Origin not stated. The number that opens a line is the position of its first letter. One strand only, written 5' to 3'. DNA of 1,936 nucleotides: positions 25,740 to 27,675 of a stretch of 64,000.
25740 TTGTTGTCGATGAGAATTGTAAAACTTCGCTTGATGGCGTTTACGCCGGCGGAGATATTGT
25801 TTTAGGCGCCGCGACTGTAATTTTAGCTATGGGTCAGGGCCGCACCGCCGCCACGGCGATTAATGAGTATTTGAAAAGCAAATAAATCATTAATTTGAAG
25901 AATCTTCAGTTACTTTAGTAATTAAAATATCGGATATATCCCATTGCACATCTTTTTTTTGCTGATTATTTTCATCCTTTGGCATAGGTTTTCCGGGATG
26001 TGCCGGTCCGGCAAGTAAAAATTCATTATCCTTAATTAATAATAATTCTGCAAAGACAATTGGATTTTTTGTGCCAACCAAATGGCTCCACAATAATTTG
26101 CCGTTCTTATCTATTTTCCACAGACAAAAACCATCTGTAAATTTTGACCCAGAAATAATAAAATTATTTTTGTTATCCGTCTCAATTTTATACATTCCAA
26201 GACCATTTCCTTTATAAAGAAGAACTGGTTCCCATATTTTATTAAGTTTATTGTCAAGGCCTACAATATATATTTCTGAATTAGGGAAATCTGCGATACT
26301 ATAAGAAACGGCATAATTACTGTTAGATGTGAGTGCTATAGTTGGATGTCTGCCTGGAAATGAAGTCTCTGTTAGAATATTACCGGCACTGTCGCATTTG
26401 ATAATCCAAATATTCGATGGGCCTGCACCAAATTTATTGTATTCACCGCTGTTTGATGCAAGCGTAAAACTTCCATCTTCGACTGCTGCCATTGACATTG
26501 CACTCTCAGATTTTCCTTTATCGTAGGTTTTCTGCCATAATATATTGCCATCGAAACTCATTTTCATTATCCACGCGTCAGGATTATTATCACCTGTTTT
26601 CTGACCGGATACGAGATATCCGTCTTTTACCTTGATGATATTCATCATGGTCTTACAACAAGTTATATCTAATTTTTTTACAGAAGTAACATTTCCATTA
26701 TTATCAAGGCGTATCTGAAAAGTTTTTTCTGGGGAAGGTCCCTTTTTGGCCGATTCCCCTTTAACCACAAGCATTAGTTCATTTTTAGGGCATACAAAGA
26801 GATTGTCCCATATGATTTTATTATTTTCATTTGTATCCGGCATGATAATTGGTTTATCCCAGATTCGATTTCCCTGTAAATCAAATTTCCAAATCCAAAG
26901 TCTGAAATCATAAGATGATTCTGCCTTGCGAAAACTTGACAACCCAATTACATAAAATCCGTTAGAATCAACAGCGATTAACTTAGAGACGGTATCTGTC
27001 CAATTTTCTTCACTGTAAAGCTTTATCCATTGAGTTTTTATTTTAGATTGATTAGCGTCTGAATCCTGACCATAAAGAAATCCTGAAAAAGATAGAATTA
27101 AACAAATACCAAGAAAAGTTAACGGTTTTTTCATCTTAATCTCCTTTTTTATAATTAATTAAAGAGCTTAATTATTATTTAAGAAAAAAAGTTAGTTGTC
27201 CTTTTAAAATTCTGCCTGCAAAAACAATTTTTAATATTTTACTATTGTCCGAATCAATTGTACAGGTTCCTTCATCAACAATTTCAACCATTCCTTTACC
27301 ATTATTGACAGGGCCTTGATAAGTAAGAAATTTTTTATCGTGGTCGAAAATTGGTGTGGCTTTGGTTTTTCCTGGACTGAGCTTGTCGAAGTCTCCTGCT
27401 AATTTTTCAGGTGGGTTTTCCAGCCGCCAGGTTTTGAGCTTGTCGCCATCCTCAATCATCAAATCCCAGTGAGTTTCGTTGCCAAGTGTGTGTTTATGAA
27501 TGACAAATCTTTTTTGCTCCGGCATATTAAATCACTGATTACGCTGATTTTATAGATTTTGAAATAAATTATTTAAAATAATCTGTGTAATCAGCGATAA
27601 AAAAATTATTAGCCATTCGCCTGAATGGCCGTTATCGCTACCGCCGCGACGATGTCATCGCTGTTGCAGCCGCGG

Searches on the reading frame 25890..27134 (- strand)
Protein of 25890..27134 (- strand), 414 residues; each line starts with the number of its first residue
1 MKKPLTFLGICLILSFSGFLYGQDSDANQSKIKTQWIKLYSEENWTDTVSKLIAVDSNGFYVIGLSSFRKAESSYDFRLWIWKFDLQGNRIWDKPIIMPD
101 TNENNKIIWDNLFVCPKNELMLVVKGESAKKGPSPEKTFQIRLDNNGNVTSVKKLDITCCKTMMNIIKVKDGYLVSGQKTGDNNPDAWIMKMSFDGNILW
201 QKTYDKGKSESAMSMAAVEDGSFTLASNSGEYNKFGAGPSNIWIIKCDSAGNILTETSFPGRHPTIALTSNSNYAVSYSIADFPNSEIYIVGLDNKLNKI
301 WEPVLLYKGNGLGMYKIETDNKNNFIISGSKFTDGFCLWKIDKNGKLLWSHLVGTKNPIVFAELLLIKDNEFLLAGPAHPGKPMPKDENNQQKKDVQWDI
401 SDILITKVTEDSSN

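Call 67: search_protein_families(library=pfam, proteins=[window:25890-27134:-], max_evalue=0.001)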
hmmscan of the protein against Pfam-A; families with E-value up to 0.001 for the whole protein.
window:25890-27134:- (414 aa): 1 family
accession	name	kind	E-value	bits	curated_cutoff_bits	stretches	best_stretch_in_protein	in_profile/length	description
PF13088.12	BNR_2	-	0.00079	19.3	31.4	0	71-226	12-178/277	BNR repeat-like domain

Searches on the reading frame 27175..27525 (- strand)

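Call 67: search_protein_families(library=pfam, proteins=[window:27175-27525:-], max_evalue=0.001)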
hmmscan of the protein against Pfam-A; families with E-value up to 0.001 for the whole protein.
window:27175-27525:- (116 aa): 1 family
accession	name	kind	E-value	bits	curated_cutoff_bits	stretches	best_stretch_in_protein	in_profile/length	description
PF13298.12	LigD_N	-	3.1e-07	31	31.1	1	10-111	1-103/107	DNA Ligase D 3'-phosphoesterase domain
